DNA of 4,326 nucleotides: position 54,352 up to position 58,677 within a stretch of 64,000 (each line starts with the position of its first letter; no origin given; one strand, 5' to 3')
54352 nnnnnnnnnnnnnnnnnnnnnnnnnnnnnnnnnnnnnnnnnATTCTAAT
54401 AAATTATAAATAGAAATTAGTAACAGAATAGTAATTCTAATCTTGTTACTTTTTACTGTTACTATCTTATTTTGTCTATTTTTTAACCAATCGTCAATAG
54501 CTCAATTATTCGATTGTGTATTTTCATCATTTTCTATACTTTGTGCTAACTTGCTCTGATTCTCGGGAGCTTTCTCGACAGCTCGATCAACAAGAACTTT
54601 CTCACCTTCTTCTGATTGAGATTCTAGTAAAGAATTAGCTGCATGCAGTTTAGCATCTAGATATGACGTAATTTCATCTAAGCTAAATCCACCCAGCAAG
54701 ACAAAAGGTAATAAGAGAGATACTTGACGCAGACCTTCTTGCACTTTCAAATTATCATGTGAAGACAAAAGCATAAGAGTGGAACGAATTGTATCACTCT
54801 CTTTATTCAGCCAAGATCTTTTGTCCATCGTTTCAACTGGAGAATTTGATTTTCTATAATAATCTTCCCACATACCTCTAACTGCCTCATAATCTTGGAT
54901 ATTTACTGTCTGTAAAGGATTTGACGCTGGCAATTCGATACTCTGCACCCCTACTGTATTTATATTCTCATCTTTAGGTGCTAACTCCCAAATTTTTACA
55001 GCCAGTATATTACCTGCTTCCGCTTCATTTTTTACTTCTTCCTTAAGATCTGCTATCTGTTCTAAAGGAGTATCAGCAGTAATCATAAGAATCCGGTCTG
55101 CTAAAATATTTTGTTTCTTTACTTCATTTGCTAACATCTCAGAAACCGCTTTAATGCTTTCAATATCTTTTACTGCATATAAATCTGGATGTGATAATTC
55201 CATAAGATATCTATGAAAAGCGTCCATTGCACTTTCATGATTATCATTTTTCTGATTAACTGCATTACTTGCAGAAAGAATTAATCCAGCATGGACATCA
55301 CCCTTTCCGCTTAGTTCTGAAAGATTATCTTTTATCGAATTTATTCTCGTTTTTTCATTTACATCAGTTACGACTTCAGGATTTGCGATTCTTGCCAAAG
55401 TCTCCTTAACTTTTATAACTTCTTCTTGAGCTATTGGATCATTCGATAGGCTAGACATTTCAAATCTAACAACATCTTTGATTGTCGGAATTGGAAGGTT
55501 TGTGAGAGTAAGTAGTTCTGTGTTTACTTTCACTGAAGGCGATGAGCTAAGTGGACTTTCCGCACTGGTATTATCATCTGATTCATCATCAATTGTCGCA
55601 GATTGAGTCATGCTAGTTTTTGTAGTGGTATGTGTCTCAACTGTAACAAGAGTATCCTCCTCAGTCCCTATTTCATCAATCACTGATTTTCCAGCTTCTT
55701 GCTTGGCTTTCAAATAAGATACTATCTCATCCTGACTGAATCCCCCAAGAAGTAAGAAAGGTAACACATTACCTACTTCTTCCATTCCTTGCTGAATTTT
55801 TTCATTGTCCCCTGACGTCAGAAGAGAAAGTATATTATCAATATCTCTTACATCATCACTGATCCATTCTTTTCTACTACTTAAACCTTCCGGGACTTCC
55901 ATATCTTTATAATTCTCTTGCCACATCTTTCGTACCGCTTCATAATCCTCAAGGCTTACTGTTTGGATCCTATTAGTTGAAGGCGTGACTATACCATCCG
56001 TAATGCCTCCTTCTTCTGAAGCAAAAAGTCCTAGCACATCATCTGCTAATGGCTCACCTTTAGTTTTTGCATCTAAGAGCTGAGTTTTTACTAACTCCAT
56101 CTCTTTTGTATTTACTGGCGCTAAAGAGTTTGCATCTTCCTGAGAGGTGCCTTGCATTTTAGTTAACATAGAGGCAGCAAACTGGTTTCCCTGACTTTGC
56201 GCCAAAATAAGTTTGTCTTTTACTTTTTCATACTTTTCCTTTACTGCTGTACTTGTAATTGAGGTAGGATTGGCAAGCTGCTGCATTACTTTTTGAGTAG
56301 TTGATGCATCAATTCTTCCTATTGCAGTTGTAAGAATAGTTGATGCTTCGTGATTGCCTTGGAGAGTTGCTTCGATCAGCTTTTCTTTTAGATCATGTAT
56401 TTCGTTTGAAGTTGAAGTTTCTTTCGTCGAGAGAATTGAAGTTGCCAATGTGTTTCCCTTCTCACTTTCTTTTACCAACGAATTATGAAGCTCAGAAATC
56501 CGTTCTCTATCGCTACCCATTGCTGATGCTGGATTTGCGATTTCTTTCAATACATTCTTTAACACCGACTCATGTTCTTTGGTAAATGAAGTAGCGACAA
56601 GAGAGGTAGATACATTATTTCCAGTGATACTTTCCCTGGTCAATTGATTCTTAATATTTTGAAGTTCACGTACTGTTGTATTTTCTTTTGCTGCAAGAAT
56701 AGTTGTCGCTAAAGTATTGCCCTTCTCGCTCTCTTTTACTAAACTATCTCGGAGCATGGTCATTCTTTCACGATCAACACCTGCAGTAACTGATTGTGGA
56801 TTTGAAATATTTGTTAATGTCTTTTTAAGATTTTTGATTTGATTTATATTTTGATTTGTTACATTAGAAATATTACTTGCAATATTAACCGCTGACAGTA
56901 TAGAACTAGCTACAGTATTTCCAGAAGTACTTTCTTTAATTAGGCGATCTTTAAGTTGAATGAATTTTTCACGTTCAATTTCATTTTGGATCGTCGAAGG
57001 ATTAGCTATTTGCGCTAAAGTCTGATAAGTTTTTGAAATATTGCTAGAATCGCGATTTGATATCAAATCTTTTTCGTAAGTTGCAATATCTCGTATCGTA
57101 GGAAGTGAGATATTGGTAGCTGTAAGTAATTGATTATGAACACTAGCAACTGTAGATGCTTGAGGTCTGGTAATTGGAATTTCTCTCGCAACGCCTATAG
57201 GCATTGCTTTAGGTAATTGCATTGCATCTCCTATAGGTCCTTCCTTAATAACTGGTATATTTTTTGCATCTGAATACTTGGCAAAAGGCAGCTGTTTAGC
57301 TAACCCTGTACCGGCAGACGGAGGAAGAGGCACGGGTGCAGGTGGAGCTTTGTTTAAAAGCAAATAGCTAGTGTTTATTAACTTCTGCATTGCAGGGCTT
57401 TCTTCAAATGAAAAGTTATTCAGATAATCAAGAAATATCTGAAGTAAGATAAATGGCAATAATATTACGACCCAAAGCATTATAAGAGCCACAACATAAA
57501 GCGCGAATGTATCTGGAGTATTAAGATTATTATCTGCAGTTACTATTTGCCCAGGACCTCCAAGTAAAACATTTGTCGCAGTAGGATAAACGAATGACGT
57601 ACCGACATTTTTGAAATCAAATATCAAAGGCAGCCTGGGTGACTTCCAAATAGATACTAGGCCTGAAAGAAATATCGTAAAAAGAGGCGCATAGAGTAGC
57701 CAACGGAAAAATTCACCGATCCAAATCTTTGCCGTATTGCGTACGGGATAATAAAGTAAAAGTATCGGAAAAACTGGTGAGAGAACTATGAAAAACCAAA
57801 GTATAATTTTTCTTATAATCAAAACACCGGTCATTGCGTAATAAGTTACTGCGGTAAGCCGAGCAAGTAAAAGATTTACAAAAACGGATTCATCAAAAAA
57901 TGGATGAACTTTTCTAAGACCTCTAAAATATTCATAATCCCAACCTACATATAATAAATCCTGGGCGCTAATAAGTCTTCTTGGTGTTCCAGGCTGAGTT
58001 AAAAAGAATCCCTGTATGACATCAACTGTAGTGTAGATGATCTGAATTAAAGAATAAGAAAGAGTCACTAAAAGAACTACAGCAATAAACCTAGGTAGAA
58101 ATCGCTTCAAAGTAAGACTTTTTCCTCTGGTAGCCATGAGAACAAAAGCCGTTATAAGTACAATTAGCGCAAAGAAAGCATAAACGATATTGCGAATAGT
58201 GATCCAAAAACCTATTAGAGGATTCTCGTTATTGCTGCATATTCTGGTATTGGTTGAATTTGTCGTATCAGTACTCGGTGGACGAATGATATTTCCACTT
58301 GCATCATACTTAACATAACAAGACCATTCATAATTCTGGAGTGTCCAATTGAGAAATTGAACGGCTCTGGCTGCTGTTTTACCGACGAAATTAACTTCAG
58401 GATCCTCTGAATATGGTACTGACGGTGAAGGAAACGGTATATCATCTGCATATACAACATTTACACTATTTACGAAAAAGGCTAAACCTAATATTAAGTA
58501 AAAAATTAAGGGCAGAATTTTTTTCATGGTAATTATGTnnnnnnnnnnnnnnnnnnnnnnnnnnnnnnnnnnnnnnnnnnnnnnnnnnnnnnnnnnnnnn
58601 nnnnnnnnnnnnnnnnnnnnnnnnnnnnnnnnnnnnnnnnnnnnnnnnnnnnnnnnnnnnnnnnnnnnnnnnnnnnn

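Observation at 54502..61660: Four-gene envelope operon: TM-anchored SBP, NTase-fold protein, VirB2-like two-TM secreted protein and a 1341-aa polytopic repeat protein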

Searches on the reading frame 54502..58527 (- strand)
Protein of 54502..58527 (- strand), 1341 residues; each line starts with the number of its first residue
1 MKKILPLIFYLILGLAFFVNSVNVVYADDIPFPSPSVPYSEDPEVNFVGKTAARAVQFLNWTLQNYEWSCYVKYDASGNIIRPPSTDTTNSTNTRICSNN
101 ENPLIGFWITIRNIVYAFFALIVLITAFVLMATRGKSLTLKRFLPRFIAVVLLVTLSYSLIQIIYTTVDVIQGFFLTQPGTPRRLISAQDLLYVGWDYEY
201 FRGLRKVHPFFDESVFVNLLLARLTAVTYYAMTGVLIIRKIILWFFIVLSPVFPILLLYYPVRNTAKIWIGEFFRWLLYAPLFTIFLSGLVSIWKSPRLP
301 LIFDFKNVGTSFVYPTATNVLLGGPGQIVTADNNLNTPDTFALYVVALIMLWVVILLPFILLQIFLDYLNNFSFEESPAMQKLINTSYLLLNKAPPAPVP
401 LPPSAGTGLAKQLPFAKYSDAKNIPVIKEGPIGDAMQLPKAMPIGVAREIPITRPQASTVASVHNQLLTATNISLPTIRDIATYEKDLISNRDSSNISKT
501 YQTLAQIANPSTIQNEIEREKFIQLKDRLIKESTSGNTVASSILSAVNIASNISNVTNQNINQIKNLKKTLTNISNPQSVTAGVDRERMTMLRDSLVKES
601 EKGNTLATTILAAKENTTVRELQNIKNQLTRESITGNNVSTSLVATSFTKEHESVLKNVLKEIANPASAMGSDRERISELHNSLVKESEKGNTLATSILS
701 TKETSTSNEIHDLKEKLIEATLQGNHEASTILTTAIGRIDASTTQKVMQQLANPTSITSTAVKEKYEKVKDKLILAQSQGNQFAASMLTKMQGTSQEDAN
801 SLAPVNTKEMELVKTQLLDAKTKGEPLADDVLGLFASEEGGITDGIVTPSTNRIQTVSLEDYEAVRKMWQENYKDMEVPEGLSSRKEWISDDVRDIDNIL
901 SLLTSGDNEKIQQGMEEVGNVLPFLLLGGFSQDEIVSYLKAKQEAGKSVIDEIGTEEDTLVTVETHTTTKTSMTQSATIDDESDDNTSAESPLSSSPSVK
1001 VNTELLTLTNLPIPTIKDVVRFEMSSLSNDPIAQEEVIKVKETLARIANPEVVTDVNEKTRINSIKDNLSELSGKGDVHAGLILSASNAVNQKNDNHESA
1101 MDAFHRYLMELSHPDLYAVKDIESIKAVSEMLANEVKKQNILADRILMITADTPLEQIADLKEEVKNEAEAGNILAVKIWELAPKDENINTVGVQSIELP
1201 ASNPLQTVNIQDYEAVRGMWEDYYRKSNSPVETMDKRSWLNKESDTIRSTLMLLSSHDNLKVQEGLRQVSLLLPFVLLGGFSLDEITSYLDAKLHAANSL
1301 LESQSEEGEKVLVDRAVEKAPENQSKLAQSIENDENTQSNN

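Call 3: search_protein_families(library=pfam, proteins=[window:54502-58527:-], max_evalue=1)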
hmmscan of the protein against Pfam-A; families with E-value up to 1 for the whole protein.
window:54502-58527:- (1341 aa): 3 families
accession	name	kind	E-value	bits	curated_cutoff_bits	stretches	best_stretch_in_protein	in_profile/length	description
PF24225.1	DUF7441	-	0.011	16.2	27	0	1206-1236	30-60/68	Domain of unknown function (DUF7441)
PF21714.3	KaiA_N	-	0.079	13.5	27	0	1240-1318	40-118/125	Circadian clock protein KaiA, N-terminal domain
PF04610.19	TrbL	-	0.26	11.4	25.9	1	121-295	2-181/215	TrbL/VirB6 plasmid conjugal transfer protein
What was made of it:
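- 57412..58188 (-): Polytopic VirB6/TrbL-like domain (aa 114-372). TrbL profile positions 2-181 of 215 align to aa 121-295 (call 3).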

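Call 4: search_protein_families(library=ncbifam, proteins=[window:54502-58527:-], max_evalue=1)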
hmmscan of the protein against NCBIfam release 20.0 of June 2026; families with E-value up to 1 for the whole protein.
window:54502-58527:- (1341 aa): 0 families

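Call 24: find_encoding_contigs(protein=window:54502-58527:-, flank=10000, max_places=3)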
Protein window:54502-58527:- (1341 aa): 1 contig read that carries it; 1 place shown.
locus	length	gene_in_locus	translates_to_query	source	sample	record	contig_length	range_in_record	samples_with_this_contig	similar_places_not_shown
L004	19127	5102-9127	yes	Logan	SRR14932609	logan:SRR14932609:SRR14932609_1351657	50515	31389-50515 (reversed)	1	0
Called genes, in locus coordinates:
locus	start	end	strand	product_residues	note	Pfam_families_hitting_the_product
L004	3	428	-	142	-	?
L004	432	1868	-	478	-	PF12229:PG_binding_4, PF04294:VanW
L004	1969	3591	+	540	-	PF01547:SBP_bac_1, PF13416:SBP_bac_8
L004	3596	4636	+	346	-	-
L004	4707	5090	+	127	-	-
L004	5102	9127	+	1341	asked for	-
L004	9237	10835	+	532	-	PF02861:Clp_N, PF23569:NBD_SMAX1 (weak), PF13191:AAA_16 (weak), PF00004:AAA, PF17871:AAA_lid_9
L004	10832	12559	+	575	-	PF00158:Sigma54_activat (faint), PF07724:AAA_2, PF00004:AAA, PF07728:AAA_5, PF10431:ClpB_D2-small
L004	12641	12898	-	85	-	-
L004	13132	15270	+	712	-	PF17854:FtsK_alpha, PF01580:FtsK_SpoIIIE, PF01935:DUF87 (weak), PF09397:FtsK_gamma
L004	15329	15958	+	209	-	PF12844:HTH_19, PF13413:HTH_25, PF09136:Glucodextran_B (faint)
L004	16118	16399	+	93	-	-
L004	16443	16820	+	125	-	PF12732:YtxH (weak)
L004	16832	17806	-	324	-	PF02618:YceG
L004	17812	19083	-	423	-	PF02885:Glycos_trans_3N, PF00591:Glycos_transf_3, PF07831:PYNP_C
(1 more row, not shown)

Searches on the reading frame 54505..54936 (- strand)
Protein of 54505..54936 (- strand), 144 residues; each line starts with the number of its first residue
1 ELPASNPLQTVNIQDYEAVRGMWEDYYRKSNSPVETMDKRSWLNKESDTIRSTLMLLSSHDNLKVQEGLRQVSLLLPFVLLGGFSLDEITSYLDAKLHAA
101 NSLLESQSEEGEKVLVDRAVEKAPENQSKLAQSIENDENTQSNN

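Call 85: search_protein_representatives(alignment_id=A4)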
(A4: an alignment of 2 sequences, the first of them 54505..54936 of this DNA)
Query: 2 sequences, 144 profile positions. Proteins with E-value up to 0.001 (for the whole library): 330; up to 1e-10: 305; up to 1e-30: 132. The best 150 are listed.
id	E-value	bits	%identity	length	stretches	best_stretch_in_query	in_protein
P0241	3.7e-206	691.6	-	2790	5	2-135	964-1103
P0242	1.5e-141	482.1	-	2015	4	2-139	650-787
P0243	1.3e-136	466.1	-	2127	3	2-142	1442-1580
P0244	1.5e-126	433.4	-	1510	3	2-140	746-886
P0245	6.7e-117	402.2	-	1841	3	2-135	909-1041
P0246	3.5e-115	396.6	-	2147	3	2-139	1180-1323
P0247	1.9e-114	394.2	-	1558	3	2-142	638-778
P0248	2.0e-111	384.4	-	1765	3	2-141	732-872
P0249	6.8e-107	369.7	-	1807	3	2-142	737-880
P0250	3.0e-104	361.2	-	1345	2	5-143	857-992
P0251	1.2e-102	355.9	-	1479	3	2-142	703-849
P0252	2.9e-97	338.5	-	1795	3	2-140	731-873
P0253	4.7e-85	298.9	-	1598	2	2-139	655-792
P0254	1.4e-84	297.4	-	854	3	2-117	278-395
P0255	9.6e-82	288.2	-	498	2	2-135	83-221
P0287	1.8e-52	193.2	-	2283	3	11-115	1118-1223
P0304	8.8e-38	145.6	-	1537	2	9-112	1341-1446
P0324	1.0e-35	138.9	-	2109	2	9-117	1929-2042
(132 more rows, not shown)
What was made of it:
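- Closest known: 'Extended VirB6' proteins. Different: It is restricted to about 330 cluster representatives (call 85).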

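Call 89: find_encoding_contigs(protein=P0287, flank=8000, max_places=1)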
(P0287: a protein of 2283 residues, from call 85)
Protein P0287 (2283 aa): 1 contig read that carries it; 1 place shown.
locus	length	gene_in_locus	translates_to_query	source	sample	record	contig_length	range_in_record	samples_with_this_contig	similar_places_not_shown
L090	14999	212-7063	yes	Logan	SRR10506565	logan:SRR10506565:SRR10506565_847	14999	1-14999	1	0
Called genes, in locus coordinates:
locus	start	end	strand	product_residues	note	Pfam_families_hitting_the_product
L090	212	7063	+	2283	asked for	PF13542:HTH_Tnp_ISL3 (faint), PF13384:HTH_23 (faint)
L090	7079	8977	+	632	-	-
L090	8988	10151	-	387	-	PF13439:Glyco_transf_4, PF20706:GT4-conflict, PF00534:Glycos_transf_1, PF13692:Glyco_trans_1_4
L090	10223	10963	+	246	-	PF03853:YjeF_N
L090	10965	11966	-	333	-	PF02739:5_3_exonuc_N, PF01367:5_3_exonuc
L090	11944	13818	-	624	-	PF06480:FtsH_ext (weak), PF00004:AAA, PF07728:AAA_5 (weak), PF17862:AAA_lid_3, PF01434:Peptidase_M41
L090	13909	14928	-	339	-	PF00579:tRNA-synt_1b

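Call 90: find_encoding_contigs(protein=P0324, flank=8000, max_places=1)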
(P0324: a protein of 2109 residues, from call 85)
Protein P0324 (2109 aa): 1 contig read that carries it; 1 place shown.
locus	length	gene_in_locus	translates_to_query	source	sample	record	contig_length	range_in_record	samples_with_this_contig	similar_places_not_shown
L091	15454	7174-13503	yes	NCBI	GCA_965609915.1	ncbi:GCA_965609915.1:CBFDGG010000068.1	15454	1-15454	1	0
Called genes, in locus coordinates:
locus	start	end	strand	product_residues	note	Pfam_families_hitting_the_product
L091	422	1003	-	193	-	PF13482:RNase_H_2 (weak)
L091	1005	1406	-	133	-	-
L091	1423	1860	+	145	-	PF09424:YqeY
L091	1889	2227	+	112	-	PF04977:DivIC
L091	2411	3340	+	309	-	PF00535:Glycos_transf_2, PF10111:Glyco_tranf_2_2, PF13641:Glyco_tranf_2_3 (weak)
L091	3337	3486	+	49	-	-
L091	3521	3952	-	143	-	PF18895:T4SS_pilin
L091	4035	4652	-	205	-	-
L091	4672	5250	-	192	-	-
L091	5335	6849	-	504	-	PF05362:Lon_C (weak), PF13541:ChlI, PF01078:Mg_chelatase, PF13335:Mg_chelatase_C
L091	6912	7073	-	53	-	-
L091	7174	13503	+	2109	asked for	-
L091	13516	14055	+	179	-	-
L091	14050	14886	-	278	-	PF01063:Aminotran_4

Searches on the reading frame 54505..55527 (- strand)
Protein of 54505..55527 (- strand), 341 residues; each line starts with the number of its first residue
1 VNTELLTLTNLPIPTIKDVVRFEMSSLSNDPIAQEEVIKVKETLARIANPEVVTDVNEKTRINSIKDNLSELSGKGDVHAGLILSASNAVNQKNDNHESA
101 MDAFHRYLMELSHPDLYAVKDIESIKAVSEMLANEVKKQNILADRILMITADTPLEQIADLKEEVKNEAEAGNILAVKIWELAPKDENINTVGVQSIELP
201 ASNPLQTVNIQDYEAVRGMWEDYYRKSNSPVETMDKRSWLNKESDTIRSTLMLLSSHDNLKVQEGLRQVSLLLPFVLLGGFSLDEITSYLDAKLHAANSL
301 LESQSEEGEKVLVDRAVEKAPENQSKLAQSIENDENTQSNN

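Call 48: search_protein_families(library=pfam, proteins=[window:54505-55527:-], max_evalue=1)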
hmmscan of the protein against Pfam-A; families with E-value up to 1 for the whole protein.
window:54505-55527:- (341 aa): 5 families
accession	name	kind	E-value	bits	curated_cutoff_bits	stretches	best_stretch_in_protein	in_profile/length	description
PF25195.1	DPC2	-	0.05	14.5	70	1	50-138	32-102/105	Diatom pyrenoid component 2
PF00025.27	Arf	-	0.066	13.1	22.3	0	53-103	88-138/174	ADP-ribosylation factor family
PF21714.3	KaiA_N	-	0.077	13.6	27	1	240-318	40-118/125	Circadian clock protein KaiA, N-terminal domain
PF04609.17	MCR_C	-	0.085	12.4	25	1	14-73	49-108/271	Methyl-coenzyme M reductase operon protein C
PF20634.2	IFNGR1_transm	-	0.59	10.9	27.5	1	115-138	4-27/57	Interferon gamma receptor 1, transmembrane region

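Call 56: predict_structure(alignment_id=A3)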
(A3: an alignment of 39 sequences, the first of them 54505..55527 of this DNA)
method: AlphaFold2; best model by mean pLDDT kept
length: 341 residues; sequences in the alignment: 39
mean_pLDDT: 85.0   pTM: 0.69
mean pLDDT of the five models: 85.0, 82.9, 82.5, 82.2, 80.3
residues with pLDDT >= 90: 205; 70-90: 83; 50-70: 25; < 50: 28
segments of 3 or more residues with pLDDT < 50: 319-341
pLDDT, mean of each block of 10 residues (from residue 1): 69 90 92 91 93 95 95 91 91 68 92 87 95 97 96 91 97 97 74 68 78 94 92 90 94 93 90 89 94 96 76 52 44 42 40
secondary structure, 60 per line:
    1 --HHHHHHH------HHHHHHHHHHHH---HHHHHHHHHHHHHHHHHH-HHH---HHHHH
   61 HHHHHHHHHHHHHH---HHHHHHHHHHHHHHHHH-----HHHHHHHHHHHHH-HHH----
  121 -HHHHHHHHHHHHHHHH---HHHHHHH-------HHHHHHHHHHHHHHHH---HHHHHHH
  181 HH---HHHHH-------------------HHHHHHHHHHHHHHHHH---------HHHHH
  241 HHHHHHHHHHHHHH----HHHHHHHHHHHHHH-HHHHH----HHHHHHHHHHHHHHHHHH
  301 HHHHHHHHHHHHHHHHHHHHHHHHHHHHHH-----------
elements in order: H3-9 H16-27 H31-48 H56-74 H78-94 H100-112 H122-137 H141-147 H155-170 H174-182 H186-190 H210-226 H236-254 H259-272 H274-278 H283-330
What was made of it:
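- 54505..55527 (-): C-terminal module 2 (aa 1001-1341): head motif, about 3 helical repeat units, C-dom copy 2 (aa 1198-1310). AF2 pLDDT 85, all-alpha (call 56).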

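Call 58: fold_search(model_id=the predicted structure, library=pdb)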
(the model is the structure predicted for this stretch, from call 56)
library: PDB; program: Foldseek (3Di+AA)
matches with E <= 10: 157; with E <= 0.001: 0
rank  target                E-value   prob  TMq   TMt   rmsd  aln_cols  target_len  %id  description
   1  3woz_A                3.3e-01  0.14  0.11  0.15  22.2       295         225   12  Crystal structure of CLASP2 TOG domain (TOG3) (released 2015-05-27)
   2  8th8_C                4.4e-01  0.18  0.15  0.10  30.4       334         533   16  Linker domain of Nexin-dynein regulatory complex from Tetrahymena thermophila (released 2023-09-20)
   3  3woz_D                5.5e-01  0.12  0.12  0.16  22.0       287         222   10  Crystal structure of CLASP2 TOG domain (TOG3) (released 2015-05-27)
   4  4rv1_C                6.0e-01  0.08  0.12  0.10  24.6       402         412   14  Crystal Structure of Engineered Protein. Northeast Structural Genomics Consortium (NESG) Target OR497. (released 2014-12-10)
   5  8qae_A                1.2e+00  0.08  0.11  0.16  21.9       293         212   10  X-ray crystal structure of a de novo designed single-chain antiparallel 6-helix alpha-helical barrel, sc-apCC-6-SLLA (released 2024-07-03)
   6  5mfg_D                1.3e+00  0.08  0.12  0.16  21.2       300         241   13  Designed armadillo repeat protein YIIIM5AII in complex with peptide (RR)4 (released 2017-09-13)
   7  7tpg_B                1.3e+00  0.06  0.13  0.12  21.7       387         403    9  Single-Particle Cryo-EM Structure of the WaaL O-antigen ligase in its ligand bound state (released 2022-04-06)
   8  8ipq_B                1.4e+00  0.05  0.10  0.07  23.0       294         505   10  Cryo-EM structure of heme transporter CydDC from Mycobacterium smegmatis in the inward facing apo state (released 2023-06-14)
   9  6tav_B                1.5e+00  0.06  0.13  0.06  21.3       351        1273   11  Crystal structure of endopeptidase-induced alpha2-macroglobulin (released 2021-05-12)
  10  3wdo                  1.6e+00  0.04  0.11  0.09  23.5       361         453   10  Structure of E. coli YajR transporter (released 2013-08-07)
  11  8r8q_A                1.7e+00  0.06  0.12  0.11  26.0       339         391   11  Lysosomal peptide transporter (released 2024-05-01)
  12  3knd_A                1.7e+00  0.05  0.13  0.11  22.6       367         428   14  TPX2:importin-alpha complex (released 2010-03-23)
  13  3o1i_A                1.8e+00  0.06  0.13  0.15  24.8       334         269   10  Crystal Structure of the TorS sensor domain - TorT complex in the absence of ligand (released 2011-12-21)
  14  9azq_H                1.8e+00  0.06  0.13  0.13  23.1       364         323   13  INF2 at the Barbed End of F-Actin with Incoming Actin (released 2024-05-29)
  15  6s4m                  1.8e+00  0.04  0.11  0.10  21.9       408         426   10  Crystal structure of the human organic anion transporter MFSD10 (TETRAN) (released 2020-05-13)
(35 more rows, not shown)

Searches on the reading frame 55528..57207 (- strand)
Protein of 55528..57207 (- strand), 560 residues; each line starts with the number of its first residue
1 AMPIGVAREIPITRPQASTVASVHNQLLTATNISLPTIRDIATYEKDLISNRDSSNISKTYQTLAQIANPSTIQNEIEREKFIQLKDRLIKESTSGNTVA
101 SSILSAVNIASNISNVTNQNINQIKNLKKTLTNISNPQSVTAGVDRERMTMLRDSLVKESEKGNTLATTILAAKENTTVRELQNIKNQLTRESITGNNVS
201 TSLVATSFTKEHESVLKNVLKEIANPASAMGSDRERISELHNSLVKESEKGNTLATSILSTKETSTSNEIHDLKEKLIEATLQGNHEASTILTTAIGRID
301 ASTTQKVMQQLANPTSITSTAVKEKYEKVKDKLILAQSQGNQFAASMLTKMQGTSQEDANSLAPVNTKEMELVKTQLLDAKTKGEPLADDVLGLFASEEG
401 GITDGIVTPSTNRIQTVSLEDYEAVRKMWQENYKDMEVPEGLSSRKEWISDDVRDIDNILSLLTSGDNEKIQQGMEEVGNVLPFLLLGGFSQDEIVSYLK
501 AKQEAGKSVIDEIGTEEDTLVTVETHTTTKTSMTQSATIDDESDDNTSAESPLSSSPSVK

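Call 48: search_protein_families(library=pfam, proteins=[window:55528-57207:-], max_evalue=1)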
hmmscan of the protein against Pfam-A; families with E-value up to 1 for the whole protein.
window:55528-57207:- (560 aa): 0 families
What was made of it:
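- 55573..57141 (-): C-terminal module 1 (aa 463-985): head motif, about 7 helical repeat units, C-dom copy 1 (aa 849-960). No Pfam hit (call 48).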
